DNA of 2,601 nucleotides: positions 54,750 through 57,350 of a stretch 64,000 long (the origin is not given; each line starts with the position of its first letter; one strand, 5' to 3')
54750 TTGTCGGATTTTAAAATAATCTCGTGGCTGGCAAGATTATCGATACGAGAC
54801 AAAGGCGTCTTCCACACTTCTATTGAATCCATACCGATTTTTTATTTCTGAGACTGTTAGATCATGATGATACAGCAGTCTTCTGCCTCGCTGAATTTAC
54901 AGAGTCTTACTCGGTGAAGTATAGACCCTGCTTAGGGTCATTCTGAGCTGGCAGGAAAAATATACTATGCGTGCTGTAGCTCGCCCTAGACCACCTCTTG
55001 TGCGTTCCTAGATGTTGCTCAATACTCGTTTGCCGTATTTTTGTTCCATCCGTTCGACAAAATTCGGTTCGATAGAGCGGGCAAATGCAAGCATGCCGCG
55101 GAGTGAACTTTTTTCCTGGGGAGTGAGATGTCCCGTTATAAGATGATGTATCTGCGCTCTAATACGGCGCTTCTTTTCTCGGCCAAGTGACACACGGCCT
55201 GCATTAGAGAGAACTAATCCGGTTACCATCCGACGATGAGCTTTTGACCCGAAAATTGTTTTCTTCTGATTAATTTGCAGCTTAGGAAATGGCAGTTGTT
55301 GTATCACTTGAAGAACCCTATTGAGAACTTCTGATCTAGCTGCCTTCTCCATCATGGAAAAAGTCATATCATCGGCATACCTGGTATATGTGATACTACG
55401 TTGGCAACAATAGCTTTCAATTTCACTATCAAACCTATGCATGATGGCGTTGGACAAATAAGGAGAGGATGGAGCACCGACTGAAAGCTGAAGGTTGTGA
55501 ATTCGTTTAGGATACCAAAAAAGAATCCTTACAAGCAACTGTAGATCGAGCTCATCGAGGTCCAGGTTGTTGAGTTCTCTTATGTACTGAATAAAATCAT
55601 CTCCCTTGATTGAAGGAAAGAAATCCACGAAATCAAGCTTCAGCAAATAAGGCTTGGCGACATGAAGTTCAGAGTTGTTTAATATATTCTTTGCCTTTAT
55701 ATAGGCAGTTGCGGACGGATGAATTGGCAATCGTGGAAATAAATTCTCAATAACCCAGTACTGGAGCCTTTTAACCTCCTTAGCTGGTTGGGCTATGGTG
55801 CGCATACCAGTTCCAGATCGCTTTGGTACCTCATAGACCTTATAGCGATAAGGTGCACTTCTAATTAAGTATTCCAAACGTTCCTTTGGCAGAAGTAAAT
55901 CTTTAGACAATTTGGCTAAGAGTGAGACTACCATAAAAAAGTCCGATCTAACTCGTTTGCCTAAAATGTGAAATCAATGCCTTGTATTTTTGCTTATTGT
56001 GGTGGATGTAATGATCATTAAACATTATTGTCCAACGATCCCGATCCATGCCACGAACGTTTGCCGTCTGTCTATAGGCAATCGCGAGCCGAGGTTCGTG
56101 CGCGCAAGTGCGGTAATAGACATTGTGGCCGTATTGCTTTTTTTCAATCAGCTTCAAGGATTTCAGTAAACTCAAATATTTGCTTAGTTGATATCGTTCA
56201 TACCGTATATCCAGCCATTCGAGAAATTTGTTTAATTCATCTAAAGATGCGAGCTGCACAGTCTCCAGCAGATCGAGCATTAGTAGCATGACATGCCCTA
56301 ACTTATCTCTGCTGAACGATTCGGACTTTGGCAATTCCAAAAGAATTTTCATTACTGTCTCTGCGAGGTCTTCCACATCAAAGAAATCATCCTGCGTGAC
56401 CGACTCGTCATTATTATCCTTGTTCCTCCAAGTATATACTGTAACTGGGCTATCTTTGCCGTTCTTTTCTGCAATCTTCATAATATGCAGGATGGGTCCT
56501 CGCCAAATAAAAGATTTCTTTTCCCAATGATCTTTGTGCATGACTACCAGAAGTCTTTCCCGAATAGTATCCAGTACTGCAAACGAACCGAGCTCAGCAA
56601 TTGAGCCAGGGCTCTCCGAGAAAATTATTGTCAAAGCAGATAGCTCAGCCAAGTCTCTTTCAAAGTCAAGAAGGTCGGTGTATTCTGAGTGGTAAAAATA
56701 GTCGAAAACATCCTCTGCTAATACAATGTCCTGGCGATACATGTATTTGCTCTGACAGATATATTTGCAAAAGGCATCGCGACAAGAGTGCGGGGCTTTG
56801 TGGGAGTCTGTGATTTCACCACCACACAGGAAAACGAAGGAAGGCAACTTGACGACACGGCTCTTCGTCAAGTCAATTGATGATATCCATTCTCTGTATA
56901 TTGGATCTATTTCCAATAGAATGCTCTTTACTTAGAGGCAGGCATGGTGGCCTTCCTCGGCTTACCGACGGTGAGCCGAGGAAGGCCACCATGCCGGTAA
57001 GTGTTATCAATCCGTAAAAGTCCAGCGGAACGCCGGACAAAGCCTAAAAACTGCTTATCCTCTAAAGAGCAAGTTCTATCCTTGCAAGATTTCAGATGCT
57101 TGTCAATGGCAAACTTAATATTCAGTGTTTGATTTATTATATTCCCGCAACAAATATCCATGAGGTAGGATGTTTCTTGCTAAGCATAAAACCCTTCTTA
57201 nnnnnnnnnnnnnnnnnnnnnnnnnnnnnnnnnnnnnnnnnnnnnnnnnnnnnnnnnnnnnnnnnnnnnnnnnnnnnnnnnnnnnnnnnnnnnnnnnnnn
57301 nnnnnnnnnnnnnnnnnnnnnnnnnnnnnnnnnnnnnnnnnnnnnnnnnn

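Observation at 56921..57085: Candidate msr-msd: perfect 22 bp hairpin plus imperfect a1/a2 repeats immediately upstream of the effector gene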

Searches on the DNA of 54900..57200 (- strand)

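Call 11: search_dna_similar(query=window:54900-57200:-, collection=ecoli_genomes, mode=near, max_rows=10)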
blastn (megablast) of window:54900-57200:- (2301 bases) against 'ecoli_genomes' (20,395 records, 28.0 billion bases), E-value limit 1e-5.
No match.

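Call 30: build_rna_model(alignment_id=A2)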
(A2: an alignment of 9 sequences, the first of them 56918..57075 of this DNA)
Model R1 built from alignment A2 (9 sequences, 177 columns); structure: RNAalifold consensus.
model positions 171; base pairs 47; branch points 3; effective number of sequences 1.19; information 0.591 bits per position. Calibrated on 0.2 Mb of random sequence (short: E-values are rough).
structure used (alignment columns):
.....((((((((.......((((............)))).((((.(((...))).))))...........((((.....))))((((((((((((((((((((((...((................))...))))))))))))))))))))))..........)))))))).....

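Call 32: search_with_rna_model(model_id=R1, sources=[window, L001, L002, L003, L004, L005, L006, L007, L008, L009, L010, L011, L012, L013, L014, L015, L016, L017, L018, L019, L020, L021, L022, L023, L024, L025, L026, L027, L028, L029, L030, L031, L032, L033, L034, L035, L036, L037, L038, L039, L040, L041, L042, L043, L044, L045, L046, L047, L048, L049, L050, L051, L052, L053, L054, L055, L056, L057, L058, L059, L060, L061, L062, L063, L064, L065, L066, L067, L068, L069, L070, L071, L072, L073, L074, L075, L076, L077, L078, L079, L080, L081, L082, L083, L084, L085, L086, L087, L088, L089, L090, L091, L092, L093, L094, L095, L096, L097, L098, L099], max_evalue=1)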
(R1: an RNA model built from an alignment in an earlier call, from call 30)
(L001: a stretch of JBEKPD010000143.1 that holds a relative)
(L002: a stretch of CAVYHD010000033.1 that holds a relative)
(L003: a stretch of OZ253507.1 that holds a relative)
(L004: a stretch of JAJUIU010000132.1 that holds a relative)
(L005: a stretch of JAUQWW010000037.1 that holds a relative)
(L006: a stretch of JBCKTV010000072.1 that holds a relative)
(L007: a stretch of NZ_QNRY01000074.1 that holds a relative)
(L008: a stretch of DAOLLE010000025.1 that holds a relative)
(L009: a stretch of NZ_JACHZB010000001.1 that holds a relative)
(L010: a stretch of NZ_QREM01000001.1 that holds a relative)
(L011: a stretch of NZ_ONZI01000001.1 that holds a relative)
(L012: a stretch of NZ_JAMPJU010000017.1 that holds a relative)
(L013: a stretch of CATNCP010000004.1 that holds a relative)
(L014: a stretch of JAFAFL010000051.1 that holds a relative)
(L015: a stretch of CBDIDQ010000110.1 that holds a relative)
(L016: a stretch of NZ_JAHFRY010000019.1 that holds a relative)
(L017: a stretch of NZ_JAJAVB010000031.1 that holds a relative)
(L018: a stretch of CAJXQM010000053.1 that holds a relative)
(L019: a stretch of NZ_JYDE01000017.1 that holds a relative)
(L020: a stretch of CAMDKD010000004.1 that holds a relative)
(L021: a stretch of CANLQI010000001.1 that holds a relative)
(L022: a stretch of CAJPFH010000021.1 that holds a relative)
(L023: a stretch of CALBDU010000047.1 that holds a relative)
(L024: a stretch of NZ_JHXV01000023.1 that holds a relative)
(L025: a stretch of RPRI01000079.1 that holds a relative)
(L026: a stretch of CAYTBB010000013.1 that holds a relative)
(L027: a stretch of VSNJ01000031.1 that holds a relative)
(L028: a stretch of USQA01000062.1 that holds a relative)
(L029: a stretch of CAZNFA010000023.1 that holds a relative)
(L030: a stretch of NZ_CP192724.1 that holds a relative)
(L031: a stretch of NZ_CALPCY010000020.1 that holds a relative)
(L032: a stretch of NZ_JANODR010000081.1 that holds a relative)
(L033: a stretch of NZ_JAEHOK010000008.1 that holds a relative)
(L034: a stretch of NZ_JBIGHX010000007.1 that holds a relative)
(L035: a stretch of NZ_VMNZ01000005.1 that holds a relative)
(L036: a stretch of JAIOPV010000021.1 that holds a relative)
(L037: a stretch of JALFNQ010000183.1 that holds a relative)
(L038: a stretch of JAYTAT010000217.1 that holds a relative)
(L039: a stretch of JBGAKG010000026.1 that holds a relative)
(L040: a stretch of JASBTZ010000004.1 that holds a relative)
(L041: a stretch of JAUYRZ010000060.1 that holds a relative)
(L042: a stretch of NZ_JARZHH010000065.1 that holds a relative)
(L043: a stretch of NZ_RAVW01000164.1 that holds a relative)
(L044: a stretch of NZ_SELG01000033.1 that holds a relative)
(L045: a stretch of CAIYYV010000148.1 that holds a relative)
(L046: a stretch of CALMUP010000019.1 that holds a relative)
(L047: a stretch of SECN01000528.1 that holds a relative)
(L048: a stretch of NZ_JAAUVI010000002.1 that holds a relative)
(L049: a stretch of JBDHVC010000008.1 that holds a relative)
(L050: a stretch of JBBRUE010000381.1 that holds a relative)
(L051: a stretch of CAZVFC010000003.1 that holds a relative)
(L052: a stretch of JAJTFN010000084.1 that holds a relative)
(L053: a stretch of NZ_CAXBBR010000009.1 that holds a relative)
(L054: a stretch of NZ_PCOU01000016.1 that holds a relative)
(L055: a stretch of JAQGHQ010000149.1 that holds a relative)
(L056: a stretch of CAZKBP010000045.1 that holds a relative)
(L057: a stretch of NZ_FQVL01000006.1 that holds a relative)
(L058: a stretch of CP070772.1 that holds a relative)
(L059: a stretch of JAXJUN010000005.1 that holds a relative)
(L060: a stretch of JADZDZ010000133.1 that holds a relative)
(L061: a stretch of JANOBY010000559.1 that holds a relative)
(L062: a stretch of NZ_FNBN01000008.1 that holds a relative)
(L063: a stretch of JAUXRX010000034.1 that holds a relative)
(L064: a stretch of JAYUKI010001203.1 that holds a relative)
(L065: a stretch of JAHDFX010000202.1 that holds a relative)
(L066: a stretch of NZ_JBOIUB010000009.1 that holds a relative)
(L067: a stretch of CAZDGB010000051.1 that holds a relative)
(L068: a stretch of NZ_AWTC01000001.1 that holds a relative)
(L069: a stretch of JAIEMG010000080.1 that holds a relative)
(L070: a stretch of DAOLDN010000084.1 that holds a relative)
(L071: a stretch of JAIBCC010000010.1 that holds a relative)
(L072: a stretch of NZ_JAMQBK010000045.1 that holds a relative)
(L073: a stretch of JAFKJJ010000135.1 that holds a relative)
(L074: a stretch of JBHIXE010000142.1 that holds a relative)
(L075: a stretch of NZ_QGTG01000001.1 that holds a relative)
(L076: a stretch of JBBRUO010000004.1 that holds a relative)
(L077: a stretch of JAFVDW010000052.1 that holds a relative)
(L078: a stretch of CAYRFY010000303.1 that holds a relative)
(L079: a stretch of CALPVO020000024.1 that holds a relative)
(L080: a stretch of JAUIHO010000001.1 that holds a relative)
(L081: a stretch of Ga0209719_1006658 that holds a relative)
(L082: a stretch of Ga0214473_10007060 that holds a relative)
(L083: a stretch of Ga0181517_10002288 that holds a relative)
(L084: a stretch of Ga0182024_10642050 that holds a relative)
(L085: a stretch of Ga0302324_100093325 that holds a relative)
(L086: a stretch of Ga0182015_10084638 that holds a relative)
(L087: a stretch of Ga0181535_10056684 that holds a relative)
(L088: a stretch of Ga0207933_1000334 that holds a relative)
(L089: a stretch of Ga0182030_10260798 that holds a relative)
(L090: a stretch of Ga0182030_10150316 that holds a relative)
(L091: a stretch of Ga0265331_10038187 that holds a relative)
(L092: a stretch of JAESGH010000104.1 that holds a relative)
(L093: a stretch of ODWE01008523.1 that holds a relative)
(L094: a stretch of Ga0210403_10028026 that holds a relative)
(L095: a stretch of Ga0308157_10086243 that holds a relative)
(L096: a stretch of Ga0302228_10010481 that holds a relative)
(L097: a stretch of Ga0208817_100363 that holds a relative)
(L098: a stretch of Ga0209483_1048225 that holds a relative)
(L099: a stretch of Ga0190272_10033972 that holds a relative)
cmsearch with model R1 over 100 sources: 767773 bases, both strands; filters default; matches with E-value up to 1: 40.
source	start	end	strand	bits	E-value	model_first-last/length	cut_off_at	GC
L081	1847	2019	+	189.5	5e-49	1-171/171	no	0.53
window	56918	57075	-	160.9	3.5e-41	1-171/171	no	0.51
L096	1865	2034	+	82.8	9.5e-20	1-171/171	no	0.58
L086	19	205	+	82.6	1.1e-19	1-171/171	no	0.52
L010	2877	3052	+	79.3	8.7e-19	1-171/171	no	0.59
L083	1850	2015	+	77.6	2.5e-18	1-171/171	no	0.52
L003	2876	3047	+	71.1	1.6e-16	1-171/171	no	0.54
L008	1599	1770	+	70.9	1.8e-16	1-171/171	no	0.55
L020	2850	3031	+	67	2e-15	1-171/171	no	0.46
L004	1370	1529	+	66.8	2.5e-15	1-171/171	no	0.56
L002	2862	3050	+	66.4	3.1e-15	1-171/171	no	0.54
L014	286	457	+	64.4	1.1e-14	1-171/171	no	0.56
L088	1818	1983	+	63.7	1.7e-14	1-171/171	no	0.6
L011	2640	2815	+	62.3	4.1e-14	1-171/171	no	0.46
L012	3698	3874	+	60.6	1.2e-13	1-171/171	no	0.42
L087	2436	2637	+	57.2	1.1e-12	1-171/171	no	0.52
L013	2878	3046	+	54.9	4.3e-12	1-171/171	no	0.41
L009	2889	3057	+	54.5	5.5e-12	1-171/171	no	0.53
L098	123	316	+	54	8e-12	1-171/171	no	0.51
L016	2876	3055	+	54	8e-12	1-171/171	no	0.58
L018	3718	3905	+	53.1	1.4e-11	1-171/171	no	0.32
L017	2822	2991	+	52.1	2.7e-11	1-171/171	no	0.55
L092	1869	2045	+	51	5.1e-11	1-171/171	no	0.47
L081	1928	1996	-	49.9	1.1e-10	82-148/171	no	0.68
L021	2929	3097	+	48.8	2.1e-10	1-171/171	no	0.47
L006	154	342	+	46.3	1e-09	1-171/171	no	0.53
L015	3752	3922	+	46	1.2e-09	1-171/171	no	0.46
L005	2880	3068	+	44.1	4e-09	1-171/171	no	0.54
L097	2800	2961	+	43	8.2e-09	1-171/171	no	0.47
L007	247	376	+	40.8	3.2e-08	1-171/171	no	0.42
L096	1944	2013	-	36.8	4e-07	82-148/171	no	0.73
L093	382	516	+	34.7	1.6e-06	21-157/171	no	0.4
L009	2947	3158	-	33.5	3.3e-06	1-171/171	no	0.46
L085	1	111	+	33.5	3.3e-06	57-171/171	5'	0.49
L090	72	257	+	26.4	0.00029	1-171/171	no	0.48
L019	2733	2878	+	23.5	0.0018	1-171/171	no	0.49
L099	1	107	+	15.3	0.33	58-171/171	5'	0.56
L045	1728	1910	+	15.1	0.36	1-171/171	no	0.55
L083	4056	4109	+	14.5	0.53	85-145/171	no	0.76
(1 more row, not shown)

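Call 33: search_with_rna_model(model_id=R1, sources=[L100, L101, L102, L103, L104, L105, L106, L107, L108, L109, L110, L111, L112, L113, L114, L115, L116, L117, L118, L119, L120, L121, L122, L123, L124, L125, L126, L127, L128, L129, L130, L131, L132, L133, L134, L135, L136, L137, L138, L139, L140, L141, L142, L143, L144, L145, L146, L147, L148, L149, L150, L151, L152, L153, L154, L155, L156, L157, L158, L159, L160, L161, L162, L163, L164, L165, L166, L167, L168, L169], max_evalue=1)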
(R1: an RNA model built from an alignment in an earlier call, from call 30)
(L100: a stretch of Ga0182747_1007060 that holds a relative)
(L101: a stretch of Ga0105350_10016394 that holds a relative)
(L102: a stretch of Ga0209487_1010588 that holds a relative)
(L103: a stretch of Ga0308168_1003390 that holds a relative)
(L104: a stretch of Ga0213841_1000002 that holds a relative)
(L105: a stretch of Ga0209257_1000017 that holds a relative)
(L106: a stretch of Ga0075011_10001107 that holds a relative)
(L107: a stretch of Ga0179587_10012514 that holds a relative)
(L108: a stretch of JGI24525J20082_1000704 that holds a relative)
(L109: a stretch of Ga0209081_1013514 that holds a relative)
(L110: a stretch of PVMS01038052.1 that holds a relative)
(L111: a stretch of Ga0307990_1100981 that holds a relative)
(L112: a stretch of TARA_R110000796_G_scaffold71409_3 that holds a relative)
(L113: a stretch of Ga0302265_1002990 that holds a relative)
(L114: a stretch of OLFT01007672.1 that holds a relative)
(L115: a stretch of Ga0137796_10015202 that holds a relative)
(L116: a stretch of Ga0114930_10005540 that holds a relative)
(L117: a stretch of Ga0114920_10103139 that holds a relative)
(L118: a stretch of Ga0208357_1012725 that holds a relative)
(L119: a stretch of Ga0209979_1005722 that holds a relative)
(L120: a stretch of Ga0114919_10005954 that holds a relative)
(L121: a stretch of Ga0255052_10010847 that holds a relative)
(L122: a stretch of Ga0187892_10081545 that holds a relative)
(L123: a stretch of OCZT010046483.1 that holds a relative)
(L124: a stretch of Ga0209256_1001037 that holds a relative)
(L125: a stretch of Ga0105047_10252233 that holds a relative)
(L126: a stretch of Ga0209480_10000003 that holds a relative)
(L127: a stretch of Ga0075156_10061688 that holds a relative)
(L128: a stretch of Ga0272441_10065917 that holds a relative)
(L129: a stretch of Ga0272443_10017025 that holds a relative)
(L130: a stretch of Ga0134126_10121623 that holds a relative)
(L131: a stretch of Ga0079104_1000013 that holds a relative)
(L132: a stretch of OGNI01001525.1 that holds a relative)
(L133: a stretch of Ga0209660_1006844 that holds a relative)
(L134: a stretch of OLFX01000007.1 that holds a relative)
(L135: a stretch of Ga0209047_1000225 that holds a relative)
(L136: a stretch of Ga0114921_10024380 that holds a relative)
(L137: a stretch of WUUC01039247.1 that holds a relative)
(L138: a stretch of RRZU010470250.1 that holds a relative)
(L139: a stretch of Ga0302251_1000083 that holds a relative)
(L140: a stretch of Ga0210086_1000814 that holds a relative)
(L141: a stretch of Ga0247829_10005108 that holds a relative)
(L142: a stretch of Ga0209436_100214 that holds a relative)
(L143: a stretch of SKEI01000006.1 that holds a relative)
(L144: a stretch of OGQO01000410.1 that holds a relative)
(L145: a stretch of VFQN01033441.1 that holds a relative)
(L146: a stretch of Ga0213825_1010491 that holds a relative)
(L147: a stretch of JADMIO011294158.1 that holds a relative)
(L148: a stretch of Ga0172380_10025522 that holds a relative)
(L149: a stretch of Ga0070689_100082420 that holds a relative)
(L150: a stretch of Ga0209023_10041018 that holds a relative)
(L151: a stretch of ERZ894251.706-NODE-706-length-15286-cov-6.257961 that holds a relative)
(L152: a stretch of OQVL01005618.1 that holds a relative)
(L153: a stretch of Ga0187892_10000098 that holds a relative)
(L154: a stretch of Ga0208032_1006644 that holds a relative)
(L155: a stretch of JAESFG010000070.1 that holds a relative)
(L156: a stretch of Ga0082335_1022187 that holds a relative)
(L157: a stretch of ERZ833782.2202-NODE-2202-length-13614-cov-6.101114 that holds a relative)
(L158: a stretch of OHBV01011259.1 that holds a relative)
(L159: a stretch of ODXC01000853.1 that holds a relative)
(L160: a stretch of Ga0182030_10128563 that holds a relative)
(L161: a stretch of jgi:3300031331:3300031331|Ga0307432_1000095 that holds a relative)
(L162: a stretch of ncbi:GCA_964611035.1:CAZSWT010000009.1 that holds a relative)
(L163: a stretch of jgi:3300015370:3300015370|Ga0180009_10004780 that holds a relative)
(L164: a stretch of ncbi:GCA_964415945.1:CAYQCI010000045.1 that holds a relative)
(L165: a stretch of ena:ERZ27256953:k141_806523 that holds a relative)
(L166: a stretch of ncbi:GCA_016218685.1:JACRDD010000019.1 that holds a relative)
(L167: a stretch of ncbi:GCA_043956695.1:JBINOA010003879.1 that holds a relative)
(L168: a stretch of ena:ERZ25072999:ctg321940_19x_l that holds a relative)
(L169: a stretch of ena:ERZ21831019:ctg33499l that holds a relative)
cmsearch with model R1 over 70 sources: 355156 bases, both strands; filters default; matches with E-value up to 1: 31.
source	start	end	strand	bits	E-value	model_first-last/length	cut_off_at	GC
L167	1351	1523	+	189.7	2.1e-49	1-171/171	no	0.53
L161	1350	1519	+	186.8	1.3e-48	1-171/171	no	0.52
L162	1350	1519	+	186.8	1.3e-48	1-171/171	no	0.52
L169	1342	1516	+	183.9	8.1e-48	1-171/171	no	0.51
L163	1346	1519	+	183.1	1.3e-47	1-171/171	no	0.55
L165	249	415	+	179.9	1e-46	1-171/171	no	0.47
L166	1349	1522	+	174.7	2.6e-45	1-171/171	no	0.54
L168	1348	1521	+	170.3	4.5e-44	1-171/171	no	0.46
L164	1237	1412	+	168.4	1.4e-43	1-171/171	no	0.49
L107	1849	2025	+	96.7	7e-24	1-171/171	no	0.51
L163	1430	1496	-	67.3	7.9e-16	82-148/171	no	0.7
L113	31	208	+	63.6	8.2e-15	1-171/171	no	0.54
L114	2312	2472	+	60.3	6.7e-14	1-171/171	no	0.53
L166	1433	1499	-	60.2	7.4e-14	82-148/171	no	0.73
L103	2777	2937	+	58.6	2e-13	1-171/171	no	0.55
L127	1362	1513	+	58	2.8e-13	1-171/171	no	0.49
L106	2771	2933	+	57.9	3e-13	1-171/171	no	0.48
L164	1321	1389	-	54.3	3e-12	82-148/171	no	0.62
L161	1434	1496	-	53.6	4.7e-12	82-148/171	no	0.68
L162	1434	1496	-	53.6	4.7e-12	82-148/171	no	0.68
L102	1677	1831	+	51.7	1.6e-11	1-171/171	no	0.52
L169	1425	1493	-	48.6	1.1e-10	82-148/171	no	0.64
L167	1432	1500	-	47.6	2.1e-10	82-148/171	no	0.67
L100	1626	1790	+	45.4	8.4e-10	1-171/171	no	0.52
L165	329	392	-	43.8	2.2e-09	82-148/171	no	0.61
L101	490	644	+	43.5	2.7e-09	1-171/171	no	0.45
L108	2726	2916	+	43.1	3.4e-09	1-171/171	no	0.39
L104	1929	2085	+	39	4.8e-08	1-171/171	no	0.51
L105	1844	1994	+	34.2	9.8e-07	1-171/171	no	0.58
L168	1429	1498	-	33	2.2e-06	82-148/171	no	0.61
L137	1267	1338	-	16.8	0.06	83-147/171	no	0.68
